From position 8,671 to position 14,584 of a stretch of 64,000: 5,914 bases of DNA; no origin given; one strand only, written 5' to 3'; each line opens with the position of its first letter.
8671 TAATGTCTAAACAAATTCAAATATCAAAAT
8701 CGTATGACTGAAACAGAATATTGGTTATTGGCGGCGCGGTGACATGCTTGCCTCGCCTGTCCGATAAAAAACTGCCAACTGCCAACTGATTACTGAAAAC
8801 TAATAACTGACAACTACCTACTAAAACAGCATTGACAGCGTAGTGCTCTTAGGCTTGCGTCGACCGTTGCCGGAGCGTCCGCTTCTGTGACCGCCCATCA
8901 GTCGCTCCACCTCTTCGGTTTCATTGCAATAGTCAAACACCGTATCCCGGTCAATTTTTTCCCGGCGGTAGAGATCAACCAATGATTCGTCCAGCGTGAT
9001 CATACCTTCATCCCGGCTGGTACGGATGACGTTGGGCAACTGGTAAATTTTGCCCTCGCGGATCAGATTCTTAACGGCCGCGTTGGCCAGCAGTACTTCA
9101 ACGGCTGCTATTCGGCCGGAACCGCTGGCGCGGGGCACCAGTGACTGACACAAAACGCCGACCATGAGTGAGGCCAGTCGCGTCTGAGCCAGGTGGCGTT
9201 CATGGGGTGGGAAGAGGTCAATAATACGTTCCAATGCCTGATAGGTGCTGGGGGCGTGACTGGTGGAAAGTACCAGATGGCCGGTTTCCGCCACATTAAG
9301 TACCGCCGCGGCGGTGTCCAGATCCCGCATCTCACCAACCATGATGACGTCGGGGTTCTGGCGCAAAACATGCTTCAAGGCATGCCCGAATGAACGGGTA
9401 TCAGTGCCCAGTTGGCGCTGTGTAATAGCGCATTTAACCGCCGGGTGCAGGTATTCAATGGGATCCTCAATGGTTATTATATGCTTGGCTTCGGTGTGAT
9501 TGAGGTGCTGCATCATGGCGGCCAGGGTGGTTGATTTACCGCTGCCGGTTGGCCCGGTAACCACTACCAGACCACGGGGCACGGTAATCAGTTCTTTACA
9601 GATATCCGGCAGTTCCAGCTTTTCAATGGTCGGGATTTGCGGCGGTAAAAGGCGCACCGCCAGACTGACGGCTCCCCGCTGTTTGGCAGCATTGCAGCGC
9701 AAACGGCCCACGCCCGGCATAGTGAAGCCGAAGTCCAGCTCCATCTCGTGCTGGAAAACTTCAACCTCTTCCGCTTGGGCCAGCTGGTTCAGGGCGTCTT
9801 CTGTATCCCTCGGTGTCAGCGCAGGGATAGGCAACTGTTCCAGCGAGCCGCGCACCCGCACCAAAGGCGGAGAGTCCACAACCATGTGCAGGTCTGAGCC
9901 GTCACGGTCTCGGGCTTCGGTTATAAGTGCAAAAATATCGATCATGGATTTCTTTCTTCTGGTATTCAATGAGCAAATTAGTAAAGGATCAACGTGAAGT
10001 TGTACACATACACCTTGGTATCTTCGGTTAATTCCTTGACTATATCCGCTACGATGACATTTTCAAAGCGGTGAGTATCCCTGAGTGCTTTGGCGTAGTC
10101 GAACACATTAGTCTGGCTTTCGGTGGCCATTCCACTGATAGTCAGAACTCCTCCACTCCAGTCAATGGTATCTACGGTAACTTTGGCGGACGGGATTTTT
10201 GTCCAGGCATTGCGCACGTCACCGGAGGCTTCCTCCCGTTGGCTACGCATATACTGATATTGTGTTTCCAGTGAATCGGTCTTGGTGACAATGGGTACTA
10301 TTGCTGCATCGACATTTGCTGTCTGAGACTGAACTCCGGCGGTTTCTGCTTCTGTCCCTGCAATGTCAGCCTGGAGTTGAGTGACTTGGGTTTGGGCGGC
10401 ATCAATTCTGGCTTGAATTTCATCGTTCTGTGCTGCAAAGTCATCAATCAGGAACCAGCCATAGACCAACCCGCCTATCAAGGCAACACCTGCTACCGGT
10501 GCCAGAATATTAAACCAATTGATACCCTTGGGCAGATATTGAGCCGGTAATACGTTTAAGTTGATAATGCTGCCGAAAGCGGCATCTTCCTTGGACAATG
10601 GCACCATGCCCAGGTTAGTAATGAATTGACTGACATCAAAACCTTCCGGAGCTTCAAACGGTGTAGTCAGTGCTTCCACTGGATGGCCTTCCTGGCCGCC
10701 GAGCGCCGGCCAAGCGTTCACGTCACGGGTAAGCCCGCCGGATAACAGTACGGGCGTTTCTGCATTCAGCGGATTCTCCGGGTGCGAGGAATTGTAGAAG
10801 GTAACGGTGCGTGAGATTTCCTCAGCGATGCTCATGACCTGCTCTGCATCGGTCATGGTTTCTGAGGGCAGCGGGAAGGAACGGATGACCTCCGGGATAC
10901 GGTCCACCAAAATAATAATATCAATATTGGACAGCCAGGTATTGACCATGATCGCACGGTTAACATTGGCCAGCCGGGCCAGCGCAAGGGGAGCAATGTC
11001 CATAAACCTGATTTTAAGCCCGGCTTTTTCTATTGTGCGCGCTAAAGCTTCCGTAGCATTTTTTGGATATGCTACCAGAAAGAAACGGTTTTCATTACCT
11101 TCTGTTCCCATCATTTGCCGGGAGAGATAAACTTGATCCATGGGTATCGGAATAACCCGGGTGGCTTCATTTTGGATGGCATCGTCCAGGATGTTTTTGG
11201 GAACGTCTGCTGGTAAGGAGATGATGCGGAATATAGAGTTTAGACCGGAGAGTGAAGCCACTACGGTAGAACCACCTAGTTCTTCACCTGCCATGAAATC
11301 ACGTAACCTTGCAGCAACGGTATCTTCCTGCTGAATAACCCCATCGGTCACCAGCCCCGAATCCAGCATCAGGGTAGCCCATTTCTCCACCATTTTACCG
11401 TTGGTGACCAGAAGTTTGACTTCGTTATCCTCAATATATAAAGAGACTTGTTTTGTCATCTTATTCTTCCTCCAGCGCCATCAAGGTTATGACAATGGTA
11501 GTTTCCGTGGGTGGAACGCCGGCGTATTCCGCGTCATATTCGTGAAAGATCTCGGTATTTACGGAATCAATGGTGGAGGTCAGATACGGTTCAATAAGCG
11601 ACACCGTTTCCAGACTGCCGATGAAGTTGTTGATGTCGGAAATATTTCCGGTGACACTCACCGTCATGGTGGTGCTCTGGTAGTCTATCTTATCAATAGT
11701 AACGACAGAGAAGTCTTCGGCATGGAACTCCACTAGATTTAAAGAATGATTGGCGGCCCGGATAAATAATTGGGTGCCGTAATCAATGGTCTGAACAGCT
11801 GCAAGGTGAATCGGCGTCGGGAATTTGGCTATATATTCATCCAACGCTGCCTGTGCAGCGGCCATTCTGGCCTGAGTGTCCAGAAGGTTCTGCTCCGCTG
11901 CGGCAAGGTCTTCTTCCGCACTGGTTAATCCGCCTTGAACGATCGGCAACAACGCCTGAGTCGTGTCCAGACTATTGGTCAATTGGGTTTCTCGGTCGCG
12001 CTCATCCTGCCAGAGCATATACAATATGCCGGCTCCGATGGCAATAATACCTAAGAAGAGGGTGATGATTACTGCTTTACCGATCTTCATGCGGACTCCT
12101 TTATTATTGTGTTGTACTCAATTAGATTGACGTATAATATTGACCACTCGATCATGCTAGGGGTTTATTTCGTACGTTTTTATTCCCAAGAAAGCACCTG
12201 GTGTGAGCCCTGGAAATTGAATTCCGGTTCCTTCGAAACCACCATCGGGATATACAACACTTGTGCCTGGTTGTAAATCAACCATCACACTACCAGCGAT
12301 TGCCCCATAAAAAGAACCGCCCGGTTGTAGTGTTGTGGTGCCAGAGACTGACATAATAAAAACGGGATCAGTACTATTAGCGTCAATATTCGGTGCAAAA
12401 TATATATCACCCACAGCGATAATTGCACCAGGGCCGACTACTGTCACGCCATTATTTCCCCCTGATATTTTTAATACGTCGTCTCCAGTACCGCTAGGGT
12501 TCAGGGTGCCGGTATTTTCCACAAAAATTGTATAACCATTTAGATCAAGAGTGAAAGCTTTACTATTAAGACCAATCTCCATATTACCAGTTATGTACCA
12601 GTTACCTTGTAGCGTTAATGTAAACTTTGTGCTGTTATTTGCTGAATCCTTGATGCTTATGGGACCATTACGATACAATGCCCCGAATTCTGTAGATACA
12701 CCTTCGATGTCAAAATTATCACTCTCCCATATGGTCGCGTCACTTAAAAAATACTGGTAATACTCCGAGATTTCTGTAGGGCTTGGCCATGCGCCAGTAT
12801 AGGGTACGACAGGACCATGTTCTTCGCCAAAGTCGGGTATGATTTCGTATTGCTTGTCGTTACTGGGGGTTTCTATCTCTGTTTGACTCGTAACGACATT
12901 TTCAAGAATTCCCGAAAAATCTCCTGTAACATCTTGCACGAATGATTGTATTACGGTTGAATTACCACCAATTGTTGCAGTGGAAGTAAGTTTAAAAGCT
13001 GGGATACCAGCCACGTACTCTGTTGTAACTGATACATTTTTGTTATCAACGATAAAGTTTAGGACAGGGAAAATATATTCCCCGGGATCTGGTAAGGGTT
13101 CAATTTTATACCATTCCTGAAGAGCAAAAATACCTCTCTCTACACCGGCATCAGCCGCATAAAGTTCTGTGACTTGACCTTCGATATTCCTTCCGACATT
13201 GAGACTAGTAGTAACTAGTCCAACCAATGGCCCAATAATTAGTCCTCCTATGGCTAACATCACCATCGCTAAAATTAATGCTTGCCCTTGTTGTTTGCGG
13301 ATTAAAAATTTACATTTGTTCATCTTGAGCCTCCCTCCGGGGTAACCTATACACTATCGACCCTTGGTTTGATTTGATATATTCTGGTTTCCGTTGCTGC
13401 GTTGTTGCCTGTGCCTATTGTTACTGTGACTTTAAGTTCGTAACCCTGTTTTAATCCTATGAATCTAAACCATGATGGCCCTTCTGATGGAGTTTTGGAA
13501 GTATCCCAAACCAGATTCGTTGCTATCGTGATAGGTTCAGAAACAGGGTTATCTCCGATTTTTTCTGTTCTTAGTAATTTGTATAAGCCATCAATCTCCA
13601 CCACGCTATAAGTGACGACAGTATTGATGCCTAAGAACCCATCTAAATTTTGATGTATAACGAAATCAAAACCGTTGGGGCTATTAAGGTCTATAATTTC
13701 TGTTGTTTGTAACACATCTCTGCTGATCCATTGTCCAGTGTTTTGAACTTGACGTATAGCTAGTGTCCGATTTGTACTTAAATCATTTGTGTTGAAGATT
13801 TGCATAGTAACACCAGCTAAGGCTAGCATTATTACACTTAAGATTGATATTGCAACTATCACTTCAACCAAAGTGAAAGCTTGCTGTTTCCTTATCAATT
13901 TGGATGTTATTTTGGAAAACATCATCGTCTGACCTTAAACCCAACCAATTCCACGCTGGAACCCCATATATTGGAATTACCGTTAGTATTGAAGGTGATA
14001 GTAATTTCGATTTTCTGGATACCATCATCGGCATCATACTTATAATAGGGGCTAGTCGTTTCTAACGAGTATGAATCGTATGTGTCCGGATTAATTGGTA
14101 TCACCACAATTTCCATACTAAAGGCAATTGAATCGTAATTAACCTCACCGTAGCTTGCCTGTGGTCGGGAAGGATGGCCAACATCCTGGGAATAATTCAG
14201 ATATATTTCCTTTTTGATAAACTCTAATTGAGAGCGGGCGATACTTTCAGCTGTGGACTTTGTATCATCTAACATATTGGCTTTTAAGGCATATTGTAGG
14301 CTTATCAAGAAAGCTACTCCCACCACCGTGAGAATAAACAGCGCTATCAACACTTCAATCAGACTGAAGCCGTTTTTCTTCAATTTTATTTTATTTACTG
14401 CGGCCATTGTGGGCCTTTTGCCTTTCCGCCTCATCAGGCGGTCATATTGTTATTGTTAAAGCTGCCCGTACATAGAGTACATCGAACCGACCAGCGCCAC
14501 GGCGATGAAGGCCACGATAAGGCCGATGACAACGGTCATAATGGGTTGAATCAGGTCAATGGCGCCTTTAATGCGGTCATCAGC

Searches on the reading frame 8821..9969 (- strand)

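Call 8: search_protein_families(library=pfam, proteins=[window:8821-9969:-], max_evalue=0.001)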
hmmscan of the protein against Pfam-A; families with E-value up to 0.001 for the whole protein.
window:8821-9969:- (382 aa): 8 families
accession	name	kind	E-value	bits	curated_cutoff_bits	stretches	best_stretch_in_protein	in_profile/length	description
PF00437.27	T2SSE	-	4.5e-42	144.5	24.9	1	124-286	134-286/370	Type II/IV secretion system protein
PF13401.12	AAA_22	-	2.2e-05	25.2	27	1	132-217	5-96/130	AAA domain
PF13604.12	AAA_30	-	2.9e-05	24.3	27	1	123-228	9-113/191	AAA domain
PF25199.1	nSTAND_NTPase5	-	5.6e-05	23.4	34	1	132-178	41-87/145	Novel STAND NTPase 5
PF13191.12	AAA_16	-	6.3e-05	24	32.6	1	133-177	25-69/167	AAA ATPase domain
PF13555.12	AAA_29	-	0.0002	21.5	27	1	131-154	21-44/61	P-loop containing region of AAA domain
PF06414.18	Zeta_toxin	-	0.00047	20.1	22.3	0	134-231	18-122/199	Zeta toxin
PF13245.12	AAA_19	-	0.00061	20.4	25.1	0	129-169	8-42/134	AAA domain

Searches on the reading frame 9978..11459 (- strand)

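Call 8: search_protein_families(library=pfam, proteins=[window:9978-11459:-], max_evalue=0.001)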
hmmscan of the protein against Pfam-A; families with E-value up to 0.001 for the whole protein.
window:9978-11459:- (493 aa): 2 families
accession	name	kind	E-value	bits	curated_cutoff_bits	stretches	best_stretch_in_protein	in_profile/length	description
PF11104.14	PilM_2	-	6.1e-17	62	27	1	23-174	22-176/340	Type IV pilus assembly protein PilM;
PF05137.18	PilN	-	0.00021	21.7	22.8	0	423-489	11-73/78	Fimbrial assembly protein (PilN)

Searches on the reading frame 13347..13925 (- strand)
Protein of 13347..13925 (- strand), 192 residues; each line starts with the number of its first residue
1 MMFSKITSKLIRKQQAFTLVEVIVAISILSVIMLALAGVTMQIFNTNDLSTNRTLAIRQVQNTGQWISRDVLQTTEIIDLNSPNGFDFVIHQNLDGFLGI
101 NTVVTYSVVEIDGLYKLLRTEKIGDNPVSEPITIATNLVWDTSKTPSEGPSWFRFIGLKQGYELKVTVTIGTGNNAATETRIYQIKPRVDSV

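Call 8: search_protein_families(library=pfam, proteins=[window:13347-13925:-], max_evalue=0.001)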
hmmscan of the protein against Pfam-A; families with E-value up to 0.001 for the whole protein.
window:13347-13925:- (192 aa): 1 family
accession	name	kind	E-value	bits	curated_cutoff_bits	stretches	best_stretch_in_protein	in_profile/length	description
PF07963.17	N_methyl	-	1.1e-08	34.7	21.2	1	12-36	2-26/27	Prokaryotic N-terminal methylation motif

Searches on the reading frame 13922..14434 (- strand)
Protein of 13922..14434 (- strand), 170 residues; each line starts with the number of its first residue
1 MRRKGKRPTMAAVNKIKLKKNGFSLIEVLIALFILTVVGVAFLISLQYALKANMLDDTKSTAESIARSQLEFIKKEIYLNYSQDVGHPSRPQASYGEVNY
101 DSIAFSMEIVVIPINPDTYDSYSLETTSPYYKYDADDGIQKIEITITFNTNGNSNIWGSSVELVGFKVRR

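Call 8: search_protein_families(library=pfam, proteins=[window:13922-14434:-], max_evalue=0.001)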
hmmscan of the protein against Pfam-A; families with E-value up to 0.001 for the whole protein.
window:13922-14434:- (170 aa): 1 family
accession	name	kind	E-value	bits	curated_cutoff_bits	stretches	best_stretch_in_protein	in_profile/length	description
PF07963.17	N_methyl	-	2.5e-07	30.4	21.2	1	19-41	3-25/27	Prokaryotic N-terminal methylation motif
